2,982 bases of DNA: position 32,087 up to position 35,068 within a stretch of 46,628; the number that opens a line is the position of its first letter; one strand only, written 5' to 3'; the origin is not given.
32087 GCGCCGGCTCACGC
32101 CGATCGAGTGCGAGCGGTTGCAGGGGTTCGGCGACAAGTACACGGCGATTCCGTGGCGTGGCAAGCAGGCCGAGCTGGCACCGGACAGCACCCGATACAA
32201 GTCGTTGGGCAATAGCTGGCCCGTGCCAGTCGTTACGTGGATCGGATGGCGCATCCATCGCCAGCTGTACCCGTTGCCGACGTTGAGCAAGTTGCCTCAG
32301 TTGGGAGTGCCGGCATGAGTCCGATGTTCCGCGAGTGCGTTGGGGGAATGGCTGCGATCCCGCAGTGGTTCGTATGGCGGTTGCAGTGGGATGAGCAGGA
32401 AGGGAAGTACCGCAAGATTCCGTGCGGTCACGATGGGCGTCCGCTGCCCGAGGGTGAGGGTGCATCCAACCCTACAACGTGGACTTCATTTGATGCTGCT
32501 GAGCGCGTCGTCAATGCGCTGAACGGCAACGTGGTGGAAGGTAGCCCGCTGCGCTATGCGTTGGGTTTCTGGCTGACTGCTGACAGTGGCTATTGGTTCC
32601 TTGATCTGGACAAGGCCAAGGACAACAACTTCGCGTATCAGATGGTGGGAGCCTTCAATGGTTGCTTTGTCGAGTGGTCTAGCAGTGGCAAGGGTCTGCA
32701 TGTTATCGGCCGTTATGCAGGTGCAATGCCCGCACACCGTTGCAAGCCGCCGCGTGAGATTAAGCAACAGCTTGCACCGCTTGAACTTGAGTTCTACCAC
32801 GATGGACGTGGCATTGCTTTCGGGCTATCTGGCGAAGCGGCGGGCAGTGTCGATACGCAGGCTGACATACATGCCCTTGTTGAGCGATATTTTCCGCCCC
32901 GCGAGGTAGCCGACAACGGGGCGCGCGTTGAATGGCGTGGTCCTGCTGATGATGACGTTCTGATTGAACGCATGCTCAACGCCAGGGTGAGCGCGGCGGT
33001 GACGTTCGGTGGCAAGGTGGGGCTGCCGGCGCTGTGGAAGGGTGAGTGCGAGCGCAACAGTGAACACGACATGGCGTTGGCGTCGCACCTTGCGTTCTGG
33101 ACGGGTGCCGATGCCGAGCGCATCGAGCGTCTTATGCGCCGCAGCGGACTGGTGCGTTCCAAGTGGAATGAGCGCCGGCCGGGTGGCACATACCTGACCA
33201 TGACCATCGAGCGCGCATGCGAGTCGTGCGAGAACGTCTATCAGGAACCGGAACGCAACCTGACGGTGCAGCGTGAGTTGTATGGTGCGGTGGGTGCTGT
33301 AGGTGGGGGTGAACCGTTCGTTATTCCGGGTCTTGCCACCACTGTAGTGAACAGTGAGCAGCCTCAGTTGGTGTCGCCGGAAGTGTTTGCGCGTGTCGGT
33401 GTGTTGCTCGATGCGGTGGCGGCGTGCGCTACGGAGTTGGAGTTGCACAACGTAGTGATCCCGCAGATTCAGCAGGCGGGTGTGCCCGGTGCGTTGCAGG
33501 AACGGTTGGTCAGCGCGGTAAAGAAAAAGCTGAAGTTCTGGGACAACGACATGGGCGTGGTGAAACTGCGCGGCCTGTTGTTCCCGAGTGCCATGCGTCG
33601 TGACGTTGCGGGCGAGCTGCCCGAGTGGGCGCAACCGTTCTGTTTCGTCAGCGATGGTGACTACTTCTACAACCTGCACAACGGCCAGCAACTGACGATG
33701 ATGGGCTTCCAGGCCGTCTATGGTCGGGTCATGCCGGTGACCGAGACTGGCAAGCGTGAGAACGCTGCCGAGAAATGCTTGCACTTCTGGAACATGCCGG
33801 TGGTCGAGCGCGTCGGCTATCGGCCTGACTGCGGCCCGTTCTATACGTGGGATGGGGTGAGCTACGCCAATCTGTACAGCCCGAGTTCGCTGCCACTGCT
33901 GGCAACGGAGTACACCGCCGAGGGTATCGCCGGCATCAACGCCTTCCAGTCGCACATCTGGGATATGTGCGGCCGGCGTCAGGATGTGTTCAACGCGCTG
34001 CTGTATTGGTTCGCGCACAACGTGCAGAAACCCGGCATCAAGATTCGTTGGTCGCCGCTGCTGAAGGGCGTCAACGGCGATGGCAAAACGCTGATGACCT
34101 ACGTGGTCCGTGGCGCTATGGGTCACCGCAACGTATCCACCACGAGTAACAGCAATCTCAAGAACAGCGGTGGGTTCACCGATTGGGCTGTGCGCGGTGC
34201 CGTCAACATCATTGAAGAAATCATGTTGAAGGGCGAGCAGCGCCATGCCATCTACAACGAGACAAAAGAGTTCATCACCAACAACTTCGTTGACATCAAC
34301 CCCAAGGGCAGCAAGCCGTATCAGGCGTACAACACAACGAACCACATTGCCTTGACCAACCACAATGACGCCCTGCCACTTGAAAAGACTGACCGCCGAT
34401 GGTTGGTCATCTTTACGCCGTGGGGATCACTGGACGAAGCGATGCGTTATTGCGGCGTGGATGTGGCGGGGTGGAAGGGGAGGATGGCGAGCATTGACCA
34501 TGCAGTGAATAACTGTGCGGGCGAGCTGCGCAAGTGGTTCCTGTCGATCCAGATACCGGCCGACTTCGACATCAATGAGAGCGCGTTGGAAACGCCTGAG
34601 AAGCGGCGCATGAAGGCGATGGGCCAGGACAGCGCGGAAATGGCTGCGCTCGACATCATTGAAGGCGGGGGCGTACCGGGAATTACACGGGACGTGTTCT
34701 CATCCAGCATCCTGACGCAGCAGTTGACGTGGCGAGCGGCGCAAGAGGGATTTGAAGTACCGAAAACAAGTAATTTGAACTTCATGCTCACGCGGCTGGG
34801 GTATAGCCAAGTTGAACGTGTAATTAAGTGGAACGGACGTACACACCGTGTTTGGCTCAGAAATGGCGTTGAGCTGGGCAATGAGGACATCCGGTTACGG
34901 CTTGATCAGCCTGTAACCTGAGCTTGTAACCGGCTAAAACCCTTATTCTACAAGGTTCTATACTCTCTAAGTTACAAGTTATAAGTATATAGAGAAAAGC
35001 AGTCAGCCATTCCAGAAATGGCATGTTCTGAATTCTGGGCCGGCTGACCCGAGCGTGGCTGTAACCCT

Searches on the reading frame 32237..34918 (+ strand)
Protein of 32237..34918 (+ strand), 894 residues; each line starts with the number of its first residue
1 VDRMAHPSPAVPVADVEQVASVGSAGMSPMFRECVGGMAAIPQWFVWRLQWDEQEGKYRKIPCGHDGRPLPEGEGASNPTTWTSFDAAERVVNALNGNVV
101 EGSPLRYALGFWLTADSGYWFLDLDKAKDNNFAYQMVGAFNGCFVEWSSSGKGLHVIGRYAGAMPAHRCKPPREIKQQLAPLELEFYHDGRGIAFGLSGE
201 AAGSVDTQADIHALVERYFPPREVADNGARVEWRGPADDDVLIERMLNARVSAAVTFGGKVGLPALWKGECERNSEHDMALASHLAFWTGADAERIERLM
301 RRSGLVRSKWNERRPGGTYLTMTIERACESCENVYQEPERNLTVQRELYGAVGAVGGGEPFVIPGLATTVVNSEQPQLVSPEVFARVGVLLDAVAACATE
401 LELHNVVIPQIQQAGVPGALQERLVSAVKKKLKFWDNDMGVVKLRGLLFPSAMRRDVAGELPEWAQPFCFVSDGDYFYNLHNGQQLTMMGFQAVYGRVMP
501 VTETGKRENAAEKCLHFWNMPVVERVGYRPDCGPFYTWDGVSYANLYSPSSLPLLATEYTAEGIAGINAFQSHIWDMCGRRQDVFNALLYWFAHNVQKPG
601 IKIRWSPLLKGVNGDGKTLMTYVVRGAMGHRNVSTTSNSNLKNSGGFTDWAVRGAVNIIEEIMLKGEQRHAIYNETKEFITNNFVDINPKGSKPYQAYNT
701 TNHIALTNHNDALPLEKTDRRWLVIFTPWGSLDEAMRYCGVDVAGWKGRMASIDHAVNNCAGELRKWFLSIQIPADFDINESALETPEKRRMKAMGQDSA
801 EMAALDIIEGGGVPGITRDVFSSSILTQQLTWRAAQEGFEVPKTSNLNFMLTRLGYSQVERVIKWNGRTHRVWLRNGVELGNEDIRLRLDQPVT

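Call 27: search_protein_families(library=phrogs, proteins=[window:32237-34918:+], max_evalue=0.001)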
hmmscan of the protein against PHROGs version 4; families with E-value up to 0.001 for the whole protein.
window:32237-34918:+ (894 aa): 9 families
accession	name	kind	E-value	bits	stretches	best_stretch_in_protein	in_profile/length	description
phrog_1829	-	DNA, RNA and nucleotide metabolism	1.3e-79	269.3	2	31-343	3-305/772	DNA primase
phrog_13901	-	DNA, RNA and nucleotide metabolism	1e-52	180.4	1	31-340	8-304/341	DNA primase/helicase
phrog_1156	-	DNA, RNA and nucleotide metabolism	7.4e-32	111.8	1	581-878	535-825/855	DNA primase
phrog_35045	-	DNA, RNA and nucleotide metabolism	2e-30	106.7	1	34-327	4-313/826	DNA primase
phrog_9765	-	DNA, RNA and nucleotide metabolism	3.3e-18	66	1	461-837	478-858/939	DNA primase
phrog_3022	-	DNA, RNA and nucleotide metabolism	7.4e-16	58.7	1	37-331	12-297/788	DNA primase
phrog_24712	-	unknown function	9e-10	38.1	1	554-804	423-655/801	-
phrog_4762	-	unknown function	5.1e-06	25.7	1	573-748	474-646/822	-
phrog_8643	-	DNA, RNA and nucleotide metabolism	9.1e-06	26.6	1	40-164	36-145/179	DNA polymerase/primase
